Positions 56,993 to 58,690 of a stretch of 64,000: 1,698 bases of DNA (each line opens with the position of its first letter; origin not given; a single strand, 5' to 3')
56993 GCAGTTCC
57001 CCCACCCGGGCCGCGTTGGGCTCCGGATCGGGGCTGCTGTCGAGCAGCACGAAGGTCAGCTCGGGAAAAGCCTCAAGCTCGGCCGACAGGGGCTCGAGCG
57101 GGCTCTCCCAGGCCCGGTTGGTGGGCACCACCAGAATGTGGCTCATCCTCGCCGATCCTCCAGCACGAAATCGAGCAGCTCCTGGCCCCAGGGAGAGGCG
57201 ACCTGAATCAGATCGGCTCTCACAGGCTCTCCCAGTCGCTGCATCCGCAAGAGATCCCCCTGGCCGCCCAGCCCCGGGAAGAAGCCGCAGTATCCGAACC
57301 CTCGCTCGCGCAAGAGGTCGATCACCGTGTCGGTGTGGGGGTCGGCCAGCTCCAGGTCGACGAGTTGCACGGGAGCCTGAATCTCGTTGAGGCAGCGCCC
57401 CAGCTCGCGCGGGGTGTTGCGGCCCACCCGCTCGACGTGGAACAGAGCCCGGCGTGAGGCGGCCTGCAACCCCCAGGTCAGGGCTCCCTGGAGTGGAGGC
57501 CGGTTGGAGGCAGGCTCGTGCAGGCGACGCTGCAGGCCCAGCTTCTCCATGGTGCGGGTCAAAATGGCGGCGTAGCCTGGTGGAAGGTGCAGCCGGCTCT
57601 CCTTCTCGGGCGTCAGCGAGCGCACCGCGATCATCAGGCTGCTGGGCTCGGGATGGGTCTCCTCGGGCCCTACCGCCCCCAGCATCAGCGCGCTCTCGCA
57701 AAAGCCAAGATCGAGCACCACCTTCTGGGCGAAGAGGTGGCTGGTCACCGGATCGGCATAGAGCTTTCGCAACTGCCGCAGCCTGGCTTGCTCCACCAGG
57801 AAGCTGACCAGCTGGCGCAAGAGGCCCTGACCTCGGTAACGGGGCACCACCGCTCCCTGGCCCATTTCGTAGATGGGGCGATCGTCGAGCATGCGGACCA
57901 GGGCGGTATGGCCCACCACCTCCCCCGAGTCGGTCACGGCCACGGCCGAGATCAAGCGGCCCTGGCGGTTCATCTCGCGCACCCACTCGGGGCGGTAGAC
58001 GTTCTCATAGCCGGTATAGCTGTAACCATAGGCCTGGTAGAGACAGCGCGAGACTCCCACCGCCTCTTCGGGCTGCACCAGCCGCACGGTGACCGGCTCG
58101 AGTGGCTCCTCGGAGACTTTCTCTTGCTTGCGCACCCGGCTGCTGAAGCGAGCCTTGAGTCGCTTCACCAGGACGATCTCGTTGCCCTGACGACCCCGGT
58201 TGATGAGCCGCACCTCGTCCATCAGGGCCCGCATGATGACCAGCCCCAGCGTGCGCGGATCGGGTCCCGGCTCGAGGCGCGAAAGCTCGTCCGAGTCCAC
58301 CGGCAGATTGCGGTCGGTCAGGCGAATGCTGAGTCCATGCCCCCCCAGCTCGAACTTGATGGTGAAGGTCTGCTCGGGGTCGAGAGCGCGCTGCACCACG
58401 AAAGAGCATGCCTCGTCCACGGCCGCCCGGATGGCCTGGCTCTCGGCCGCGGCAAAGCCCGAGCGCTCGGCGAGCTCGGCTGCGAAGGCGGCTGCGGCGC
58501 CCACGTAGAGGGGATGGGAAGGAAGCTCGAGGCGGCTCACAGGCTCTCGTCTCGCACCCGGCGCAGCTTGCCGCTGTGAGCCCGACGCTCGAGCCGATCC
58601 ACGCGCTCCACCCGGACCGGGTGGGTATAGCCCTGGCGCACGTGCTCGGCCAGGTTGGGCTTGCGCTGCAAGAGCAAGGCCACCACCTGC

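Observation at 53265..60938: Candidate biosynthetic/export cluster: PaaK-like ligase - RsbW-like ATPase::GNAT - hypothetical - MFS exporter operon, flanked by a metalloprotease and a C39-like peptidase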

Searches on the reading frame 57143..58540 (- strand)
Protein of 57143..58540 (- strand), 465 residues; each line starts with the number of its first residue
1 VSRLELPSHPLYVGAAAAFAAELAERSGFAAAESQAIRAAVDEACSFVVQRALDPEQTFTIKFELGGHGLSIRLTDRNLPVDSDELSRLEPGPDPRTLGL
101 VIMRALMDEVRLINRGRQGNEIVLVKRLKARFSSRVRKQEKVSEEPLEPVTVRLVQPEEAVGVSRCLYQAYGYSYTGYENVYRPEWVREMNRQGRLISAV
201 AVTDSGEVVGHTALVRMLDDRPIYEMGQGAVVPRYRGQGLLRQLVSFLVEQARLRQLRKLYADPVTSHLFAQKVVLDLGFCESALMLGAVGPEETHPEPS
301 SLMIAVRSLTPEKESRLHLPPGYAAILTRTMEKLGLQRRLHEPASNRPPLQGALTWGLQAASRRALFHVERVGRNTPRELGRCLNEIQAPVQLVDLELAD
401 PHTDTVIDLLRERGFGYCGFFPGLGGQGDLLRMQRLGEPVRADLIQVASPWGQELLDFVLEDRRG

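Call 4: search_protein_families(library=pfam, proteins=[window:57143-58540:-], max_evalue=0.01)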
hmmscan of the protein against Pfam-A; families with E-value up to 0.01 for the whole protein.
window:57143-58540:- (465 aa): 3 families
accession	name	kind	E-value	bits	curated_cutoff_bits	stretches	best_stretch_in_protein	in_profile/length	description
PF13581.12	HATPase_c_2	-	2e-15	57.3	27.4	1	7-126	2-127/127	Histidine kinase-like ATPase domain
PF00583.31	Acetyltransf_1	-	1.9e-09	38.3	20.7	1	182-280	16-116/116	Acetyltransferase (GNAT) family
PF13508.13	Acetyltransf_7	-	3.9e-05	24.4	27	1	200-260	7-65/84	Acetyltransferase (GNAT) domain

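Call 6: search_protein_families(library=ncbifam, proteins=[window:57143-58540:-], max_evalue=0.01)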
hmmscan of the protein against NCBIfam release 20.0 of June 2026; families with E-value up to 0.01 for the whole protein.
window:57143-58540:- (465 aa): 6 families
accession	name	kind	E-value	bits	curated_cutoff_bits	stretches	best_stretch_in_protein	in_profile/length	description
NF003144.0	PRK04069.1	equivalog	2e-09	37.1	145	1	3-131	9-146/161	anti-sigma B factor RsbW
TIGR01924.1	rsbW_low_gc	equivalog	1.5e-08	34.2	155.05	1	4-130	10-145/159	anti-sigma B factor RsbW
NF041045.1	RsbA_anti_sig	subfamily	0.00028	20.2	210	1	15-124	193-300/303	anti-sigma factor RsbA family regulatory protein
TIGR01925.2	spIIAB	equivalog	0.0003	20.7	135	1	4-128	5-136/137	anti-sigma F factor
NF005921.0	PRK07922.1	equivalog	0.0004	20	180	1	200-272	50-120/170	amino-acid N-acetyltransferase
NF007025.1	PRK09491.1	equivalog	0.00079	19.4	173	1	191-283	33-122/145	ribosomal protein S18-alanine N-acetyltransferase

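Call 8: find_homologous_proteins(query=window:57143-58540:-)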
Query window:57143-58540:- (465 aa): 17 proteins with E <= 0.001 among 8000 candidates.
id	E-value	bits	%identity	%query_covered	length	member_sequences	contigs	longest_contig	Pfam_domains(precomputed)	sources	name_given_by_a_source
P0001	0.0e+0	1032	100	100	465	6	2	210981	PF13581.13,PF00583.32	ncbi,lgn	ncbi:MAG: hypothetical protein AMXMBFR33_09220 [Candidatus Xenobia bacterium]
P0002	1.5e-253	860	83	99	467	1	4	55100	PF13581.13,PF00583.32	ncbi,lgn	-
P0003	5.2e-162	558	64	91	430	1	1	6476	PF13581.13,PF00583.32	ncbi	ncbi:MAG: GNAT family N-acetyltransferase, partial [Candidatus Eremiobacterota bacterium]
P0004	3.3e-96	341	41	99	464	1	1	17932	PF13581.13,PF00583.32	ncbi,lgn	-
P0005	2.1e-62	230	35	99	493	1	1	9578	PF13302.14,PF13581.13,PF00583.32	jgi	-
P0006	5.4e-62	228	35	98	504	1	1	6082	PF13581.13,PF00583.32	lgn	-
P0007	1.6e-56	210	33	99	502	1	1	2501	PF13581.13,PF00583.32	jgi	jgi:serine/threonine-protein kinase RsbW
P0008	9.9e-54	201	32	99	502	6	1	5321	PF13581.13,PF00583.32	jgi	jgi:serine/threonine-protein kinase RsbW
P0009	5.7e-51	192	31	99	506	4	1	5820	PF13581.13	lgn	-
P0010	3.0e-40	157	31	87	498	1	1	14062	PF13581.13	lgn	-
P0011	7.3e-39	152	29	96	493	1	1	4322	PF13581.13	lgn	-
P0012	4.0e-38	150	28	98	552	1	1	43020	PF13581.13,PF00583.32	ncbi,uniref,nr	ncbi:GNAT family N-acetyltransferase [Desulfonatronum sp. SC1]|uniref:GNAT family N-acetyltransferas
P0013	6.3e-38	149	30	98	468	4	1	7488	-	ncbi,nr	ncbi:MAG: GNAT family N-acetyltransferase [Candidatus Eremiobacteraeota bacterium]|nr:GNAT family N-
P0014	6.7e-35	139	29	99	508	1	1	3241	PF13508.14,PF13581.13,PF00583.32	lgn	-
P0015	2.7e-34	137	27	94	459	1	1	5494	-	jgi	jgi:hypothetical protein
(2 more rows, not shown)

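Call 9: find_encoding_contigs(protein=P0012, flank=10000, max_places=2)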
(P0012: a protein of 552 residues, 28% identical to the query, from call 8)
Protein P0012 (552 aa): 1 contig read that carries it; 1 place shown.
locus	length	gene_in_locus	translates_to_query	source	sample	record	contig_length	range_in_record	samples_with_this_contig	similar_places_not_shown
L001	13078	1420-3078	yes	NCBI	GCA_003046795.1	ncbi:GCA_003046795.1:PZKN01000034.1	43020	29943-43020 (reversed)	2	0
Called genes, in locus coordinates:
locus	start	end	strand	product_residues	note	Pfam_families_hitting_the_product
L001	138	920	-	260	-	-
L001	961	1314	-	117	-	-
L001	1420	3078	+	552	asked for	PF13581:HATPase_c_2, PF00583:Acetyltransf_1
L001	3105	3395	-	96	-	PF05016:ParE_toxin, PF15781:ParE-like_toxin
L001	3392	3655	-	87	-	PF02604:PhdYeFM_antitox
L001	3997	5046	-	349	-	PF05145:AbrB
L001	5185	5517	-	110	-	-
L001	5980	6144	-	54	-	-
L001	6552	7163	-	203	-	PF01206:TusA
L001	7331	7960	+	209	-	PF04028:DUF374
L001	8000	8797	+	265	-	PF02673:BacA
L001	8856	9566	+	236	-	PF00590:TP_methylase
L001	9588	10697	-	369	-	PF00005:ABC_tran, PF13304:AAA_21 (weak)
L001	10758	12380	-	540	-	PF00528:BPD_transp_1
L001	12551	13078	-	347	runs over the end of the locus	PF01547:SBP_bac_1, PF13531:SBP_bac_11, PF13416:SBP_bac_8, PF13343:SBP_bac_6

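Call 10: find_encoding_contigs(protein=P0004, flank=10000, max_places=2)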
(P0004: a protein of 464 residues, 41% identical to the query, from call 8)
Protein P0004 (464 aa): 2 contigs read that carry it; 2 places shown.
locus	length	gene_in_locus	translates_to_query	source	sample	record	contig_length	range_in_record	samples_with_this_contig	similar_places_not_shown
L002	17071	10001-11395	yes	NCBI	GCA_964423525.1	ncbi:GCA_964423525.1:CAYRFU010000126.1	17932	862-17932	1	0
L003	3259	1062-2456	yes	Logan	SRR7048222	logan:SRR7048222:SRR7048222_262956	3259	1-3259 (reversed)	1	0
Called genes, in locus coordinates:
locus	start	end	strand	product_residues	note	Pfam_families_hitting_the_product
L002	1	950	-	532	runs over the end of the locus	PF01590:GAF (faint), PF13185:GAF_2 (weak), PF00482:T2SSF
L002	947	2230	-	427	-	PF00069:Pkinase, PF07714:PK_Tyr_Ser-Thr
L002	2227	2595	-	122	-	-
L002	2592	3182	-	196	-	-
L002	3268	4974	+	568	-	-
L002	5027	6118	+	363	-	PF04443:LuxE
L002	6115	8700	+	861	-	PF00171:Aldedh, PF05893:LuxC, PF00501:AMP-binding (weak)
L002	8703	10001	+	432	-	PF00501:AMP-binding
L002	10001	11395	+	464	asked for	PF13581:HATPase_c_2, PF00583:Acetyltransf_1 (weak)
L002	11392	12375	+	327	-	PF01515:PTA_PTB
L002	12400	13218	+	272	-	PF18765:Polbeta, PF01934:HepT-like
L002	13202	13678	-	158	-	-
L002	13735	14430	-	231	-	-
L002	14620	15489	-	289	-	PF13946:DUF4214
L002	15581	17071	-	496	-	?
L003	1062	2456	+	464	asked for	PF13581:HATPase_c_2, PF00583:Acetyltransf_1 (weak)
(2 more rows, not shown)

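Call 11: find_encoding_contigs(protein=P0002, flank=10000, max_places=1)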
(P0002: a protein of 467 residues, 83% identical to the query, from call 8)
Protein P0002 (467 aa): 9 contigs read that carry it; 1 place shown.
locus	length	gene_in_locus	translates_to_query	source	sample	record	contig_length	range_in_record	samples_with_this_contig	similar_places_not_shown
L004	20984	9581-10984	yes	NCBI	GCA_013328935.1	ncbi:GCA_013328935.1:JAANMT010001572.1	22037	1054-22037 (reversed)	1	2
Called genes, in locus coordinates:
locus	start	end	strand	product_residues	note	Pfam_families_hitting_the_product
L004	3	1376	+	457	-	?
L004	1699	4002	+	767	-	-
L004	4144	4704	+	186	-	PF02482:Ribosomal_S30AE, PF00313:CSD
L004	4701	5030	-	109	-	PF09098:Dehyd-heme_bind (faint)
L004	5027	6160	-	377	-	PF00174:Oxidored_molyb, PF03404:Mo-co_dimer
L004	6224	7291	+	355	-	PF03601:Cons_hypoth698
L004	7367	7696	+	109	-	PF13442:Cytochrome_CBB3, PF00034:Cytochrom_C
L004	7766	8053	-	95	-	-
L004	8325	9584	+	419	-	PF00501:AMP-binding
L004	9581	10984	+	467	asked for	PF13581:HATPase_c_2, PF00583:Acetyltransf_1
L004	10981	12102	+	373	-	-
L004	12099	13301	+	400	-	PF05977:MFS_3, PF07690:MFS_1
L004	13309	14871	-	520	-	-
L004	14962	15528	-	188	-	PF01464:SLT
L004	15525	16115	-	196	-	PF01121:CoaE, PF13238:AAA_18 (weak)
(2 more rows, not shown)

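Call 12: find_encoding_contigs(protein=P0010, flank=10000, max_places=1)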
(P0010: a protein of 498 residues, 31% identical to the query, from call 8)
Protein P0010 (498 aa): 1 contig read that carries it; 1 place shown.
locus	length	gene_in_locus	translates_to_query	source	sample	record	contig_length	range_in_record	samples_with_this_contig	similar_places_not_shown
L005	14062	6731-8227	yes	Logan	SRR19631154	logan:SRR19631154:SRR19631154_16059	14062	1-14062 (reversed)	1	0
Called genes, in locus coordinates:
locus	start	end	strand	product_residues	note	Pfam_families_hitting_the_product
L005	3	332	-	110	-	?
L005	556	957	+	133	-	-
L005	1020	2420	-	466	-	PF17408:MCD_N, PF05292:MCD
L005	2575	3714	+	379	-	PF00929:RNase_T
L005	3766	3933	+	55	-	-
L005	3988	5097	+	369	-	PF01266:DAO, PF13450:NAD_binding_8 (weak)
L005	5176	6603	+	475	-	PF00171:Aldedh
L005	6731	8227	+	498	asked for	PF13581:HATPase_c_2 (weak)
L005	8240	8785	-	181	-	PF13328:HD_4, PF01966:HD (weak)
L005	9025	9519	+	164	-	PF00196:GerE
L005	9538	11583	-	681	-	PF00512:HisKA, PF02518:HATPase_c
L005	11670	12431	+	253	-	PF00072:Response_reg, PF12802:MarR_2 (weak)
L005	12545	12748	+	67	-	PF11127:YgaP-like_TM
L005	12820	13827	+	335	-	PF25919:BSH_CusB (faint), PF25997:BSH_YhbJ (faint), PF00364:Biotin_lipoyl (faint), PF25917:BSH_RND, PF25973:BSH_CzcB (weak)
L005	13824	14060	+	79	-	?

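Call 13: find_encoding_contigs(protein=P0005, flank=10000, max_places=1)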
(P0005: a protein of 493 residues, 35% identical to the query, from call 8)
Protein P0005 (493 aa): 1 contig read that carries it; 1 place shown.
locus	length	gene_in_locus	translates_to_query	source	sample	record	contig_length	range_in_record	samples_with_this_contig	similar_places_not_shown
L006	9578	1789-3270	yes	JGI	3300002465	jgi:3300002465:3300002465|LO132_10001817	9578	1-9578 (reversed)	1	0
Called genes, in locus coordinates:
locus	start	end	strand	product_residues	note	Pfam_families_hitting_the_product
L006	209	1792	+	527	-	-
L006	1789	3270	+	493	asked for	PF13581:HATPase_c_2, PF13302:Acetyltransf_3 (weak), PF00583:Acetyltransf_1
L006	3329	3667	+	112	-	-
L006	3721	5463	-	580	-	PF04326:SLFN_AlbA_2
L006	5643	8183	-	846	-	PF02190:LON_substr_bdg, PF00004:AAA, PF07728:AAA_5, PF22667:Lon_lid, PF05362:Lon_C, PF13541:ChlI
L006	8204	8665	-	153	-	PF00011:HSP20, PF17886:ArsA_HSP20 (weak)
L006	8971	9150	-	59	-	-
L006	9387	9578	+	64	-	?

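Call 21: find_related_loci(query=A3, collection=genome_contigs, flank=10000)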
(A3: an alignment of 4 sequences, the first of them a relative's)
Query A3 (465 aa) in genome_contigs; peptide patterns used: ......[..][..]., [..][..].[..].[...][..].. (x = any residue, [..] = any of these).
169 stretches matched a pattern; 10 encode a relative of the query (tblastn E <= 1e-3); 10 distinct loci.
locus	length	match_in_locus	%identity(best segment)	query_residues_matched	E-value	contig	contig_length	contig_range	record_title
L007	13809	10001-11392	95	1-464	0e+0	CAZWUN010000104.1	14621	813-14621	MAG TPA_asm: uncultured Burkholderiales bacterium isolate SRP329715_co1_362 genome assembly, contig: NODE_6264_length_14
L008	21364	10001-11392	98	1-464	0e+0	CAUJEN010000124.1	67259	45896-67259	MAG: Candidatus Eremiobacteraeota bacterium isolate KLAP168 genome assembly, contig: KLAP168_519391, whole genome shotgu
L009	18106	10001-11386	83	2-463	0e+0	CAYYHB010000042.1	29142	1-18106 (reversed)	MAG TPA_asm: uncultured Burkholderiales bacterium isolate SRP329715_co1_347 genome assembly, contig: NODE_2228_length_29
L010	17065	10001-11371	41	2-462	1e-95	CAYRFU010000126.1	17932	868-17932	MAG TPA_asm: uncultured Burkholderiales bacterium isolate SRP141376_co3_146 genome assembly, contig: NODE_8486_length_17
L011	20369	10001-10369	32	4-129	2e-7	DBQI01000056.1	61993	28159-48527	MAG TPA_asm: Armatimonadetes bacterium UBA1398 UBA1398_contig_4021, whole genome shotgun sequence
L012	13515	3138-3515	25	3-126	3e-6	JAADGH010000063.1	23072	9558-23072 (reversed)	MAG: Planctomycetota bacterium isolate M_MetaBat.109 contig-127_7910, whole genome shotgun sequence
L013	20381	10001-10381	30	3-128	9e-6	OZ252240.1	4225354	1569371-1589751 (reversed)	MAG: Capsulimonadaceae bacterium isolate a2a86edc-45d1-4d9d-aabf-dbb7e56cb6e1 genome assembly, chromosome: 1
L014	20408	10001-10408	27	4-141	9e-6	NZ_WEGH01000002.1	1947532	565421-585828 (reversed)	Actinomadura macrotermitis strain RB68 ARB68_2, whole genome shotgun sequence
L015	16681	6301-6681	32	2-128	1e-5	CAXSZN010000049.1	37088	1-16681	MAG TPA_asm: uncultured Armatimonadales bacterium isolate private_TS1974_metawrap_bin.2 genome assembly, contig: private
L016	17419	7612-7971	30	4-126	1e-4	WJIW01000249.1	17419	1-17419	MAG: Armatimonadia bacterium isolate Bin_177 k141_1776068, whole genome shotgun sequence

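Call 25: search_solved_structures(query=window:57143-58540:-, max_evalue=0.1)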
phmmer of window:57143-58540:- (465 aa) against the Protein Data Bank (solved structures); distinct sequences matched with E-value up to 0.1: 3.
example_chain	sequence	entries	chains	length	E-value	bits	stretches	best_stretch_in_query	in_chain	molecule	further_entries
6m36_A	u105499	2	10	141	8.8e-07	31.3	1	4-121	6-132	Serine-protein kinase RsbW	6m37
4rs2_A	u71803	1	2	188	0.0097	18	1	178-246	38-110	Predicted acyltransferase with acyl-CoA N-acyltransferase domain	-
5isv_A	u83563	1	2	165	0.057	15.5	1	192-286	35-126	Ribosomal-protein-alanine acetyltransferase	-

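Call 39: predict_structure(alignment_id=A1)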
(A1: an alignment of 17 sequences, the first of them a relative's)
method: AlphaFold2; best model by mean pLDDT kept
length: 465 residues; sequences in the alignment: 17
mean_pLDDT: 86.4   pTM: 0.66
mean pLDDT of the five models: 86.4, 85.8, 85.7, 84.0, 83.9
residues with pLDDT >= 90: 262; 70-90: 146; 50-70: 42; < 50: 15
segments of 3 or more residues with pLDDT < 50: 130-143
pLDDT, mean of each block of 10 residues (from residue 1): 85 88 89 92 90 83 82 86 59 63 85 80 83 36 68 94 84 59 83 93 94 91 89 85 94 95 90 92 94 68 95 90 96 93 91 90 88 96 92 97 95 96 92 93 93 97 90
secondary structure, 60 per line:
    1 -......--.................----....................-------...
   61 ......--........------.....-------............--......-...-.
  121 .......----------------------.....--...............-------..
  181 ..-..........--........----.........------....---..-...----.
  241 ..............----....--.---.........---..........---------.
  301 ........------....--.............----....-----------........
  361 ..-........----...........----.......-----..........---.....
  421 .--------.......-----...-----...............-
elements in order: E2-7 H10-26 H31-50 E58-66 E69-76 H83-87 H95-106 E109-114 E120-127 E150-154 H157-171 H179-182 H184-193 E196-203 E208-216 E223-226 H240-254 E259-262 H269-277 E281-290 E300-308 E315-318 H321-333 E338-341 E353-359 E364-371 H376-386 E391-397 H403-412 E416-421 E430-436 H450-464

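Call 76: search_protein_families(library=pfam, proteins=[L002:3268-4974:+, L002:11392-12375:+], max_evalue=0.01)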
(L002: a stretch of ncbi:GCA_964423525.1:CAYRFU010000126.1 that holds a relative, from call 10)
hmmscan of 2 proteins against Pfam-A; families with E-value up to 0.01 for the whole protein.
L002:3268-4974:+ (568 aa): 1 family
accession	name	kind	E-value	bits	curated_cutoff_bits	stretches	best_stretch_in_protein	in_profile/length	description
PF23981.1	DUF7305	-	0.0037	17.6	27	1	281-346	39-109/185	Domain of unknown function (DUF7305)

L002:11392-12375:+ (327 aa): 1 family
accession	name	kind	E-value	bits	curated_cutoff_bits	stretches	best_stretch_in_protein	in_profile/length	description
PF01515.24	PTA_PTB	-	2.6e-109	365.9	24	1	12-315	1-318/319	Phosphate acetyl/butaryl transferase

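Call 93: find_encoding_contigs(protein=P0003, flank=10000, max_places=1)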
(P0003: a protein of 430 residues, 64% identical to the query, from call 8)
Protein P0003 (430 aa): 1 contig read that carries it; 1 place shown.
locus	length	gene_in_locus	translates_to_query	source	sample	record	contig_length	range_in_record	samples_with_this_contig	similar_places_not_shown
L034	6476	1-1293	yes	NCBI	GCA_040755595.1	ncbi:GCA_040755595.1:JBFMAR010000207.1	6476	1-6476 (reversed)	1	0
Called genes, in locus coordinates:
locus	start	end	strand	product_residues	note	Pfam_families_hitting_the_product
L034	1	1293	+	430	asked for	PF13581:HATPase_c_2, PF00583:Acetyltransf_1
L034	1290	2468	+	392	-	PF19787:DUF6271 (faint)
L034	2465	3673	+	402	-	PF05977:MFS_3, PF07690:MFS_1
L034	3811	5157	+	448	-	PF00149:Metallophos (weak)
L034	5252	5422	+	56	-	-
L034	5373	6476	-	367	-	PF04055:Radical_SAM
